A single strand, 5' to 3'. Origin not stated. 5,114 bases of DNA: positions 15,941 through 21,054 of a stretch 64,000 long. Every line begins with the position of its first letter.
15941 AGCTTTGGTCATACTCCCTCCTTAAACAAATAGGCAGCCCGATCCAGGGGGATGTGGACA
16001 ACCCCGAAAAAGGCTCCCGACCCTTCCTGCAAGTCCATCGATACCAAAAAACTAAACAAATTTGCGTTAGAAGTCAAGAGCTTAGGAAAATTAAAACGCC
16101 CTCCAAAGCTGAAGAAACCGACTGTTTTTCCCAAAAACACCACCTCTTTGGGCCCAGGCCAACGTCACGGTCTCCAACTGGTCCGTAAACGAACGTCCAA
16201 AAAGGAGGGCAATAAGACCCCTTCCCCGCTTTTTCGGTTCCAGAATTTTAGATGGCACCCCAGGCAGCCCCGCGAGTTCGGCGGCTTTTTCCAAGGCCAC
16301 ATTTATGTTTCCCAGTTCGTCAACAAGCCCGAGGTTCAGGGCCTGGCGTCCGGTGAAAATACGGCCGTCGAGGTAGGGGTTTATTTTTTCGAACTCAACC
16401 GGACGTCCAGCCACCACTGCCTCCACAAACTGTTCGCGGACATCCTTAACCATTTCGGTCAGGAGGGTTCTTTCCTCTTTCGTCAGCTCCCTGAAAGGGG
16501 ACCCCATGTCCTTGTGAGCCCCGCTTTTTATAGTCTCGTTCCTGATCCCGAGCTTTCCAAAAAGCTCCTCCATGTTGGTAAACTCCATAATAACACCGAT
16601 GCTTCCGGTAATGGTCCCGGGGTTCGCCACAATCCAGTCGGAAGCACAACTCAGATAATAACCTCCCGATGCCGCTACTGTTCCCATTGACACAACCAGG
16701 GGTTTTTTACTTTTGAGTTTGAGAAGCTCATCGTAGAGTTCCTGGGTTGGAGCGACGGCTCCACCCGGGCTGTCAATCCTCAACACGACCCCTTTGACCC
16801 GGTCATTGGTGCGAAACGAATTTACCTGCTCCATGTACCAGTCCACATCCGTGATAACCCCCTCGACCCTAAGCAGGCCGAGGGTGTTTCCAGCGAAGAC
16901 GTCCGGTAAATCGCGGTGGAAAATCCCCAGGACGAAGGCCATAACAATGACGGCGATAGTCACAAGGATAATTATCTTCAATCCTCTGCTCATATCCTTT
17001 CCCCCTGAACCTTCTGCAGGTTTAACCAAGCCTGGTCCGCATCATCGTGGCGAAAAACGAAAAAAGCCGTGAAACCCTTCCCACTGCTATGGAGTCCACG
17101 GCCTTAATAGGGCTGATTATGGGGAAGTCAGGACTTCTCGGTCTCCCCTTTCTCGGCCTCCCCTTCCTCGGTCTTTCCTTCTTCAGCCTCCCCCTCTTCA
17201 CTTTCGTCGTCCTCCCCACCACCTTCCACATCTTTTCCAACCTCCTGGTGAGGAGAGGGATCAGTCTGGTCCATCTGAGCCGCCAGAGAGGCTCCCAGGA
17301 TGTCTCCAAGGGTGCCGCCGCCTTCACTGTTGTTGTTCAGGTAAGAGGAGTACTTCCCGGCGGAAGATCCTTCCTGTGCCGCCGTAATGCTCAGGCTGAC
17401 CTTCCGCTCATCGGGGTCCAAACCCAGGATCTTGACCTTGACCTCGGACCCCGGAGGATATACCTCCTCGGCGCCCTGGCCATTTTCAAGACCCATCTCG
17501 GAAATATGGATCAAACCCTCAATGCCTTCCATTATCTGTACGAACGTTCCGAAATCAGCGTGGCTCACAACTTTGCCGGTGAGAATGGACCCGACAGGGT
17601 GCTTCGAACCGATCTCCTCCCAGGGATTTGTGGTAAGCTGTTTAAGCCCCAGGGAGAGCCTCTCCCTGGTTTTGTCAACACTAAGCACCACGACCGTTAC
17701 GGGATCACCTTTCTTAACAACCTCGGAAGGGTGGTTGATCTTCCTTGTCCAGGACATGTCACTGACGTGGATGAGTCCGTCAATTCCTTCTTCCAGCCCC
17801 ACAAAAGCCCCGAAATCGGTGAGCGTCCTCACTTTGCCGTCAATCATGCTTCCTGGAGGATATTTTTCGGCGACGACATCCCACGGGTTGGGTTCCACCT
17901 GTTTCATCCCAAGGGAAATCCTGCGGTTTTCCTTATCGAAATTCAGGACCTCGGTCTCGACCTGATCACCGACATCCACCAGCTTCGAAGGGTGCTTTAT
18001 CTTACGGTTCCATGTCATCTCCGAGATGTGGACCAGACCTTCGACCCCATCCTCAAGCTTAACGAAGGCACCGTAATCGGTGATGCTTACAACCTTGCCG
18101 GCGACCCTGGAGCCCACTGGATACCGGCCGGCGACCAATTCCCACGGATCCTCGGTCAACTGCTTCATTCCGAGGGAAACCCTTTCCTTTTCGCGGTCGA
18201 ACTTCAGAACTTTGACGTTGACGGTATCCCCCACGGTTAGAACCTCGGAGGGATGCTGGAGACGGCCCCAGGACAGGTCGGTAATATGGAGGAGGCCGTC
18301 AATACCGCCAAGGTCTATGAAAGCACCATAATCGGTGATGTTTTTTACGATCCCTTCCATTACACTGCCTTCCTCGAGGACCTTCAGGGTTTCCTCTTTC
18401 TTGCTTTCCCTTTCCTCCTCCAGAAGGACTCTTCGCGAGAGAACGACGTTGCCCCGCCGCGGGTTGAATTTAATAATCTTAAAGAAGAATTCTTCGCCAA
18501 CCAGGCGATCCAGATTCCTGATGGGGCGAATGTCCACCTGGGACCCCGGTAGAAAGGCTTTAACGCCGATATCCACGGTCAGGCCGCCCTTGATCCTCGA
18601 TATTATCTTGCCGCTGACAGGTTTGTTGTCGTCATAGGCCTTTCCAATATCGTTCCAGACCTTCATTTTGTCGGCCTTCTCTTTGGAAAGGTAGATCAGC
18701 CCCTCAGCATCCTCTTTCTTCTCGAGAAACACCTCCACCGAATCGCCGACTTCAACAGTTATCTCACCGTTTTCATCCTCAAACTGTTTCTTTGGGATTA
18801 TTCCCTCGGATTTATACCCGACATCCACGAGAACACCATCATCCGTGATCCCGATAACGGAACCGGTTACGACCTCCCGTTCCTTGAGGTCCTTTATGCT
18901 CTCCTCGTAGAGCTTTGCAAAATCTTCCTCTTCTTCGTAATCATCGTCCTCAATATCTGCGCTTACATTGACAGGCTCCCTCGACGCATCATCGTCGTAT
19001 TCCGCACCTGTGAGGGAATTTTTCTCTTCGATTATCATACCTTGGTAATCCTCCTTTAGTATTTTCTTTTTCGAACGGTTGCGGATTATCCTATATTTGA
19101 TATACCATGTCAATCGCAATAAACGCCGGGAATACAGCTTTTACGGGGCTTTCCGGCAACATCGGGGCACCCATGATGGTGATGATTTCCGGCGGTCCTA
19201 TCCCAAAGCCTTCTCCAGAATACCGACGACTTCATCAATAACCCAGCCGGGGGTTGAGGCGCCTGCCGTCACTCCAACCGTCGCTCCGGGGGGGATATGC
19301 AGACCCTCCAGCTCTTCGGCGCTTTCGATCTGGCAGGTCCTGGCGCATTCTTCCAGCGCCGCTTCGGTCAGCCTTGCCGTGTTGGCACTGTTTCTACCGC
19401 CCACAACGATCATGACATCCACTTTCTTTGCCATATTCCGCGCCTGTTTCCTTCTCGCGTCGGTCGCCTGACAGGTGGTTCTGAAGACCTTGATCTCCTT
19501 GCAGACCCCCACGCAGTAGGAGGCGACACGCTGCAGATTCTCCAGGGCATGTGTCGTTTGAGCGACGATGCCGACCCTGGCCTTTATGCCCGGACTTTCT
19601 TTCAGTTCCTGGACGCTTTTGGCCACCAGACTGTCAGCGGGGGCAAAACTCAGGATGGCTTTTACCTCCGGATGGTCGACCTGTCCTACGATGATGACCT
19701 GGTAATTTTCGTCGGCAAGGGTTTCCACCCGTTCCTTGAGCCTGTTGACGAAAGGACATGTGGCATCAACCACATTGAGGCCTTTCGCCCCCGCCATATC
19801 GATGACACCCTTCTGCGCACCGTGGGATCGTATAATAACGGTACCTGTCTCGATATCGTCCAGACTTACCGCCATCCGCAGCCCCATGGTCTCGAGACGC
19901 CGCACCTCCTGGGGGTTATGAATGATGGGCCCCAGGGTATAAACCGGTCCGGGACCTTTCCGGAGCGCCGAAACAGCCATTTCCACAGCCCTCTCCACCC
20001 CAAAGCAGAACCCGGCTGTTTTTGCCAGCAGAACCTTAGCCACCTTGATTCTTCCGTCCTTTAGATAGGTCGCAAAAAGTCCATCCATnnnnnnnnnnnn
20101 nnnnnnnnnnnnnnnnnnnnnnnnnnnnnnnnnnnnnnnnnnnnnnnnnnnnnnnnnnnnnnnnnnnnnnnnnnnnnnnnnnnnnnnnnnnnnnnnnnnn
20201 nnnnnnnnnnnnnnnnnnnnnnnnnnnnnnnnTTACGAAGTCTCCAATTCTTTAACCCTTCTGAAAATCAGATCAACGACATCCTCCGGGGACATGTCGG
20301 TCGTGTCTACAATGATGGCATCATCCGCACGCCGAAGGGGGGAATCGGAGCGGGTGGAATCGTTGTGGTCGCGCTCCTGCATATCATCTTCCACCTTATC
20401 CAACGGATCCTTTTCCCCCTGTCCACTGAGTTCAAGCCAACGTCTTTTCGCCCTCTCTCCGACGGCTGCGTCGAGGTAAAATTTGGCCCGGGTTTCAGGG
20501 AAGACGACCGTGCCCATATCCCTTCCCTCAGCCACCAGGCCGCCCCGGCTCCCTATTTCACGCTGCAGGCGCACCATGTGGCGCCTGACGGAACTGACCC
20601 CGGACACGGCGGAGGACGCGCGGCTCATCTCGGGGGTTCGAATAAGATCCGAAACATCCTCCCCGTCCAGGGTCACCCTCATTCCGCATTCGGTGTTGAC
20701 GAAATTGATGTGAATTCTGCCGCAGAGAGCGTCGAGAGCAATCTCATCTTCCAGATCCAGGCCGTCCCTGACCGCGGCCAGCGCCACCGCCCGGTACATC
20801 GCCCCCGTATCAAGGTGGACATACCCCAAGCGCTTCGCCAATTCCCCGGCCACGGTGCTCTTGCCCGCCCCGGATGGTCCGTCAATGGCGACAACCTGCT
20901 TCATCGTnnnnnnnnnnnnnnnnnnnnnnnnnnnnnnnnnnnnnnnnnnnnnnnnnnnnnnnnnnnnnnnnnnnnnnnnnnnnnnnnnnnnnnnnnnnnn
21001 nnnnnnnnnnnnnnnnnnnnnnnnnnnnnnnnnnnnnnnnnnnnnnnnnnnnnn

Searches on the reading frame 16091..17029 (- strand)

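Call 19: search_protein_families(library=pfam, proteins=[window:16091-17029:-], max_evalue=0.00001)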
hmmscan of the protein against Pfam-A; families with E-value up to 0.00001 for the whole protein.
window:16091-17029:- (312 aa): 3 families
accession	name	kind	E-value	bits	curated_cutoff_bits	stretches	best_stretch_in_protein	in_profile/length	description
PF01343.23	Peptidase_S49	-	7.8e-49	166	24.9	1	105-255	3-153/154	Peptidase family S49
PF00574.28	CLP_protease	-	3.7e-06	27.4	20.2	0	67-129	35-96/182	Clp protease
PF25145.1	NfeD1b_N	-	9.6e-06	25.7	40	0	65-149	18-100/189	NfeD1b, N-terminal domain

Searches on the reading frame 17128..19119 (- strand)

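Call 19: search_protein_families(library=pfam, proteins=[window:17128-19119:-], max_evalue=0.00001)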
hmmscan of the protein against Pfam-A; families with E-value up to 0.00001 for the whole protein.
window:17128-19119:- (663 aa): 5 families
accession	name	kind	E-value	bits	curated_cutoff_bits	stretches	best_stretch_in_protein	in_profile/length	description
PF00575.29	S1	-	3.5e-98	322.5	22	6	249-319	3-74/74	S1 RNA binding domain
PF23459.1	S1_RRP5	-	2.9e-29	101.9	27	1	422-490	3-70/72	RRP5 S1 domain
PF21710.3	Spt6_S1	-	9.3e-16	58.3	27.5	0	342-403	23-84/91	Spt6, S1/OB domain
PF17092.11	PCB_OB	-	1.5e-10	42.2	27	0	335-390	31-96/111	Penicillin-binding protein OB-like domain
PF13509.12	S1_2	-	2.5e-10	40.8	21.8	0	83-132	4-48/61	S1 domain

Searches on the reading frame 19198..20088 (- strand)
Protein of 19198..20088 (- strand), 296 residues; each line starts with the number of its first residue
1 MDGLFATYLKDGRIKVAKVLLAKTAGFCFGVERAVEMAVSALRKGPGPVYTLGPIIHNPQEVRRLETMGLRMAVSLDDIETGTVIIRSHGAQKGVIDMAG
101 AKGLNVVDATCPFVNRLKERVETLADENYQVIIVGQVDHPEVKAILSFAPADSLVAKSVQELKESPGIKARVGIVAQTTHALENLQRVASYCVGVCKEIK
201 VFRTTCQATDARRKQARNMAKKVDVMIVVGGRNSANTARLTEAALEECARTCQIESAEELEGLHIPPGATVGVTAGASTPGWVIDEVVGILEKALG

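Call 19: search_protein_families(library=pfam, proteins=[window:19198-20088:-], max_evalue=0.00001)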
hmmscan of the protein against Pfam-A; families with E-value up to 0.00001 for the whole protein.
window:19198-20088:- (296 aa): 1 family
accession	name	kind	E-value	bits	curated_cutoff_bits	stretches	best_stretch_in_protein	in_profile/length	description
PF02401.23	LYTB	-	3.7e-86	289.2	24.5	1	19-291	1-266/267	LytB protein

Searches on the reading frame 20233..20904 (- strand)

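Call 19: search_protein_families(library=pfam, proteins=[window:20233-20904:-], max_evalue=0.00001)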
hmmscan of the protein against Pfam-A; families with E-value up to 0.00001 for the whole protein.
window:20233-20904:- (223 aa): 4 families
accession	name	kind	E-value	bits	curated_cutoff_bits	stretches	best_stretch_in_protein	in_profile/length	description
PF02224.24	Cytidylate_kin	-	1.8e-68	230.8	26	1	5-218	1-210/211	Cytidylate kinase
PF13207.12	AAA_17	-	1.2e-06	29.3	27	1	9-42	2-35/136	AAA domain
PF13238.12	AAA_18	-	6e-06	27.2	29.4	0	5-54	1-43/128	AAA domain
PF13671.12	AAA_33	-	8e-06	26.6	27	0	5-49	2-46/143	AAA domain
